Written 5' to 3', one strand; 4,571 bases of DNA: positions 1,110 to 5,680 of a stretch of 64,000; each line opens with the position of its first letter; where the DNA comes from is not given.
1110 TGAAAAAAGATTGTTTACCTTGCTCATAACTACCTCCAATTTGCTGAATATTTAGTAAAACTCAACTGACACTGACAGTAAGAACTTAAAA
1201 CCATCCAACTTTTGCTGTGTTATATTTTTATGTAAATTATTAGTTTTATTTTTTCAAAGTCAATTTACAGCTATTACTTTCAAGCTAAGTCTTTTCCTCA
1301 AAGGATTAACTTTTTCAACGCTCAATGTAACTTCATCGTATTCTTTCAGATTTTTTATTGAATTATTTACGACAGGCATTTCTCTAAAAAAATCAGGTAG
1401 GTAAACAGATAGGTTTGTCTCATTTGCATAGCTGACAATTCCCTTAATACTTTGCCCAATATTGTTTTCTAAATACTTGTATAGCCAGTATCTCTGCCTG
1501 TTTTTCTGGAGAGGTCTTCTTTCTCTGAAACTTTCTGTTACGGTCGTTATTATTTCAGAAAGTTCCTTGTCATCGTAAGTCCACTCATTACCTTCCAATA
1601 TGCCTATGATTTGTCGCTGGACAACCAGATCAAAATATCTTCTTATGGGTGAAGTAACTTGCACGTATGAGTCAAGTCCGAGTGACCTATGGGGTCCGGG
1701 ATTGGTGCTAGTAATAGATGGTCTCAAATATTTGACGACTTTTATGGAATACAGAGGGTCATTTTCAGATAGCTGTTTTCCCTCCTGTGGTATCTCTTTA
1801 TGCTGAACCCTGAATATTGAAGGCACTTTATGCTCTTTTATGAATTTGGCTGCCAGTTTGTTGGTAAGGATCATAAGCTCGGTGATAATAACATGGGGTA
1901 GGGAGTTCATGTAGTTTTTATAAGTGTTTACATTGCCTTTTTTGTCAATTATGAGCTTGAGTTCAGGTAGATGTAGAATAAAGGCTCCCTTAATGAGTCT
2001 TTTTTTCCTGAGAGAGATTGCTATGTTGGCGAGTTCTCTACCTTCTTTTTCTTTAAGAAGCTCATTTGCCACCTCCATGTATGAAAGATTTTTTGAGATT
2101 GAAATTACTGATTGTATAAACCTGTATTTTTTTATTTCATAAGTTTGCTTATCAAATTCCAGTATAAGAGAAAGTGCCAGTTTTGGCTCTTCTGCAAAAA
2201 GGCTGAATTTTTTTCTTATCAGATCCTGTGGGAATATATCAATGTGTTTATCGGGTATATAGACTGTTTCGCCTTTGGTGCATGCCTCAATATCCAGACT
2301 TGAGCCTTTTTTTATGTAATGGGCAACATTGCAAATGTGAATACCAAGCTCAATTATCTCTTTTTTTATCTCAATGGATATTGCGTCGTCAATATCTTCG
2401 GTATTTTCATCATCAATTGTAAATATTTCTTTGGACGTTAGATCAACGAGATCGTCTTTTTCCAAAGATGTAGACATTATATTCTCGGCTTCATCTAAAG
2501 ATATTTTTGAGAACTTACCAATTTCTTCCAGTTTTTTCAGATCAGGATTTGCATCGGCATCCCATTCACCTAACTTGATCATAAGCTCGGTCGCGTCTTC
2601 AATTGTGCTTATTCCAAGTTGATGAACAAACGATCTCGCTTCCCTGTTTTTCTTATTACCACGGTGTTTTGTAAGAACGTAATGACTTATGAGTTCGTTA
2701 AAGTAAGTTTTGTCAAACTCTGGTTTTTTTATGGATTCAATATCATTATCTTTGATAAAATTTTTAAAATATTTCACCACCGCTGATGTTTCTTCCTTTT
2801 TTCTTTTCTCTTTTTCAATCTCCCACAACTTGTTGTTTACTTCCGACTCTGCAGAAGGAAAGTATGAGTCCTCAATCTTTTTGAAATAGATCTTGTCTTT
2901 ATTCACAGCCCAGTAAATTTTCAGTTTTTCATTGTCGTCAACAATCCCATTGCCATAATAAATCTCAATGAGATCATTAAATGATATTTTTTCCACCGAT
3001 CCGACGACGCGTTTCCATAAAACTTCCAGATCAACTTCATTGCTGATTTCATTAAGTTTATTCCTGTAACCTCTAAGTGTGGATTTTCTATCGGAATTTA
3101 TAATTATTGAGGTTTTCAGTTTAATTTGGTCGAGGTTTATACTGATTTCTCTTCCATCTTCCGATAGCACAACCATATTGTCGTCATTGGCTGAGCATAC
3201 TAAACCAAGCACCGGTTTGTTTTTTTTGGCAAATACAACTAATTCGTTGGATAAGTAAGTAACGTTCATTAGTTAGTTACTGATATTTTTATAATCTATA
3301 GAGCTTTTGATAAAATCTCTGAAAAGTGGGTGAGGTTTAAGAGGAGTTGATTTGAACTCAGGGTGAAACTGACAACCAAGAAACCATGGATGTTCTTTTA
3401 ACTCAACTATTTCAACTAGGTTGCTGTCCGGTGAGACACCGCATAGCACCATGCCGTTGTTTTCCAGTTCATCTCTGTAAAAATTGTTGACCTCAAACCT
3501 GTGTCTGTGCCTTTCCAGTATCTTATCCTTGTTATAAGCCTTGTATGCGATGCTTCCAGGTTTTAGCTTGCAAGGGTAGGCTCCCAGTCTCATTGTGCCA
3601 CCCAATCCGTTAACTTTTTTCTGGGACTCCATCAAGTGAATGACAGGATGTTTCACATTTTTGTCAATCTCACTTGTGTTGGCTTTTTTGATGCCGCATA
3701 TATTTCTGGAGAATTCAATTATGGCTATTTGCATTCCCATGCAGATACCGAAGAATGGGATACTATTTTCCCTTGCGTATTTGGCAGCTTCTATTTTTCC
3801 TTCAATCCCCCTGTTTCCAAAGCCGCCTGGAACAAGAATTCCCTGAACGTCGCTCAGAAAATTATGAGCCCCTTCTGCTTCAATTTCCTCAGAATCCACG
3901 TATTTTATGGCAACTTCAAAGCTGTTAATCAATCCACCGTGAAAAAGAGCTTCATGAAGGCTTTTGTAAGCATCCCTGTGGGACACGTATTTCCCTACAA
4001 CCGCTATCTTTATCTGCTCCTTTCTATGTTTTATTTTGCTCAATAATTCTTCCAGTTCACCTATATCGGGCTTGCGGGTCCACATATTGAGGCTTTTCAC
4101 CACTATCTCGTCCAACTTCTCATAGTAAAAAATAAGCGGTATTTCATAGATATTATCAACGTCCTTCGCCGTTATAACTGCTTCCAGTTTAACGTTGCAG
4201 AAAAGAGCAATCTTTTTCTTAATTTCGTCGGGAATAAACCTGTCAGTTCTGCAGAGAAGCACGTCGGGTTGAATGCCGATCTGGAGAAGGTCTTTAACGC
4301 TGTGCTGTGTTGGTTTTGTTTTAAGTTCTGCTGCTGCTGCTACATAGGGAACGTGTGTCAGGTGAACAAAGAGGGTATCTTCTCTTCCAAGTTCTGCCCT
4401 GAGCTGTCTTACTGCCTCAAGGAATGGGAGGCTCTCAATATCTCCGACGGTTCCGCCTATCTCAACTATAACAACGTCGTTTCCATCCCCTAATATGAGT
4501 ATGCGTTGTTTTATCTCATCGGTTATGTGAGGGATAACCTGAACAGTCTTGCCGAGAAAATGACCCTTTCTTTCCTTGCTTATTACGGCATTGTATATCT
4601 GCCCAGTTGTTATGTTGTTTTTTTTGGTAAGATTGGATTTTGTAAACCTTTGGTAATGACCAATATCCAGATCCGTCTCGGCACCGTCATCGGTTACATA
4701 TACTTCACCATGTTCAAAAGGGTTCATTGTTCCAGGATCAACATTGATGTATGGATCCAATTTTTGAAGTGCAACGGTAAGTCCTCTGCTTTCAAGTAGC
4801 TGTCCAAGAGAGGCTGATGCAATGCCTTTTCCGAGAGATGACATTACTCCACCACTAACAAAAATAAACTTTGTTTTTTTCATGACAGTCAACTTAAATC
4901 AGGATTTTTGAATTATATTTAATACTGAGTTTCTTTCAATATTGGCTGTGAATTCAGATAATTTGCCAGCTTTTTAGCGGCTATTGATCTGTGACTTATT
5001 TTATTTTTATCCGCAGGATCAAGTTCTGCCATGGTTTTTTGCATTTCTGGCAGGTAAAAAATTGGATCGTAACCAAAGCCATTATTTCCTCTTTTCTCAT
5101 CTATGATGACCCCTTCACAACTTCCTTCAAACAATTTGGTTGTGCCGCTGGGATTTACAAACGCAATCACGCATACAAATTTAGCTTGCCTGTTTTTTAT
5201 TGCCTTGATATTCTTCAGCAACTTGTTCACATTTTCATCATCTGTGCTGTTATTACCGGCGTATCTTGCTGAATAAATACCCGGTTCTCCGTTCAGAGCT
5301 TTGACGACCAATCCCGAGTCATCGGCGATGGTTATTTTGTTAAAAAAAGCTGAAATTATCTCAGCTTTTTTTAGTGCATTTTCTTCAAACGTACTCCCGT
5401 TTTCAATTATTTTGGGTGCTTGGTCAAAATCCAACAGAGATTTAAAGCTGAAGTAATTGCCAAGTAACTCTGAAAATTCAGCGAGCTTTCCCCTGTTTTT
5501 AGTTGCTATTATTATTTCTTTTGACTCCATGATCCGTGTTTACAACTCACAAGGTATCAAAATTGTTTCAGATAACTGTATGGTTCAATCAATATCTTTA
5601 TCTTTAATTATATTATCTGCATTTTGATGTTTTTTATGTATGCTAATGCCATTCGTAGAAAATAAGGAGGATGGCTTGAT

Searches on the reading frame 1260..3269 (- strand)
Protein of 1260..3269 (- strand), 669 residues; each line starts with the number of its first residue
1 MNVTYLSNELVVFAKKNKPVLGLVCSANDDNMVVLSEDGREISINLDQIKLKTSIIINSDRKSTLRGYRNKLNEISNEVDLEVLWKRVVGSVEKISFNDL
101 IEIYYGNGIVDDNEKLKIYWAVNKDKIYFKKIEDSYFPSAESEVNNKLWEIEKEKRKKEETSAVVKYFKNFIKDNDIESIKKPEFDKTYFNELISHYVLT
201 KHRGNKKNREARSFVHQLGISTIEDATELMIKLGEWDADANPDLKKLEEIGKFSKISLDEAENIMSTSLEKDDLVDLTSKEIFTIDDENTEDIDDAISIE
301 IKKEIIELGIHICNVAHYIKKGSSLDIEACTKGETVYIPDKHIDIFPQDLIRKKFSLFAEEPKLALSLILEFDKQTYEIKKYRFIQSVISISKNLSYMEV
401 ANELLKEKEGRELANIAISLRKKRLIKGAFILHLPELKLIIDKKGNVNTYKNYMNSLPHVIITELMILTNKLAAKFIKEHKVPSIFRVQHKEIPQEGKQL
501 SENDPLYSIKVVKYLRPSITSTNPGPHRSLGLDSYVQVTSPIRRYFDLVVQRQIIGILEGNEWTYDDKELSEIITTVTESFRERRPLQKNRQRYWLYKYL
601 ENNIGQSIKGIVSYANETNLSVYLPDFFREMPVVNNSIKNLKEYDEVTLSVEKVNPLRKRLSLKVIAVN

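Call 21: search_protein_families(library=pfam, proteins=[window:1260-3269:-], max_evalue=0.00001)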
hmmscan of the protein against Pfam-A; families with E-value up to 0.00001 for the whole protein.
window:1260-3269:- (669 aa): 3 families
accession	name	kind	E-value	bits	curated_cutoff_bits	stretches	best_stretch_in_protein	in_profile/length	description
PF00773.25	RNB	-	4.4e-67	227.1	29.3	1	276-558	3-324/326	RNB domain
PF25255.1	wH_RNase_II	-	2.4e-06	28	27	1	72-138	6-73/78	Ribonuclease II, winged helix domain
PF23161.1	HTH_RNase_II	-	5.3e-06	27.6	24.7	1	150-242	7-95/95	Double HTH domain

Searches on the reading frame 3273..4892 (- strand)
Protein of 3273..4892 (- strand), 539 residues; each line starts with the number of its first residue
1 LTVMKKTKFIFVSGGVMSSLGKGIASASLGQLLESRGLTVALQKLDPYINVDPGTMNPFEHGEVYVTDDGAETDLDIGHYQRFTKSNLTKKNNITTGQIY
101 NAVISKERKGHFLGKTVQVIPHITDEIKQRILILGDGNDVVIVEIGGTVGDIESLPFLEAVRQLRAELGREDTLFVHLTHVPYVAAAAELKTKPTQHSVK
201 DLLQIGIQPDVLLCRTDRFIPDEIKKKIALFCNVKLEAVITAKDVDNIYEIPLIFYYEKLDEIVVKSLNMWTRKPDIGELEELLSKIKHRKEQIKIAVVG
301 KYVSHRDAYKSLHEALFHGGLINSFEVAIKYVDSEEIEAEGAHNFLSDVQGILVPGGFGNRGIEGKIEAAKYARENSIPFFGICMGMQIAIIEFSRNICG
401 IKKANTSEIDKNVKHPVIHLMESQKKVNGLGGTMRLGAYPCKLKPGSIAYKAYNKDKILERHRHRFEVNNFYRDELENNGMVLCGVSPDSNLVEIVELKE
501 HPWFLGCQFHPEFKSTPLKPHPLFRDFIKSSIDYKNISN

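Call 21: search_protein_families(library=pfam, proteins=[window:3273-4892:-], max_evalue=0.00001)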
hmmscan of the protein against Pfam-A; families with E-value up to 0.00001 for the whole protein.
window:3273-4892:- (539 aa): 3 families
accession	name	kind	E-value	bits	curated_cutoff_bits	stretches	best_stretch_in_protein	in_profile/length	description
PF06418.20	CTP_synth_N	-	3.8e-125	417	26.1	1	8-270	1-265/265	CTP synthase N-terminus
PF00117.34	GATase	-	1.6e-40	139.2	22.8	1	307-529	4-189/190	Glutamine amidotransferase class-I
PF07722.19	Peptidase_C26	-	3.2e-08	34.1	20.5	1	371-512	99-219/219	Peptidase C26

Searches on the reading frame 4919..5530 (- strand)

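Call 21: search_protein_families(library=pfam, proteins=[window:4919-5530:-], max_evalue=0.00001)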
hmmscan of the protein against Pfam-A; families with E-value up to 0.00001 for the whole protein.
window:4919-5530:- (203 aa): 1 family
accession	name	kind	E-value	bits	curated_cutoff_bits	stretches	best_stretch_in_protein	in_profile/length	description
PF01725.21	Ham1p_like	-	1.3e-68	231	22.5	1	6-190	1-185/186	Ham1 family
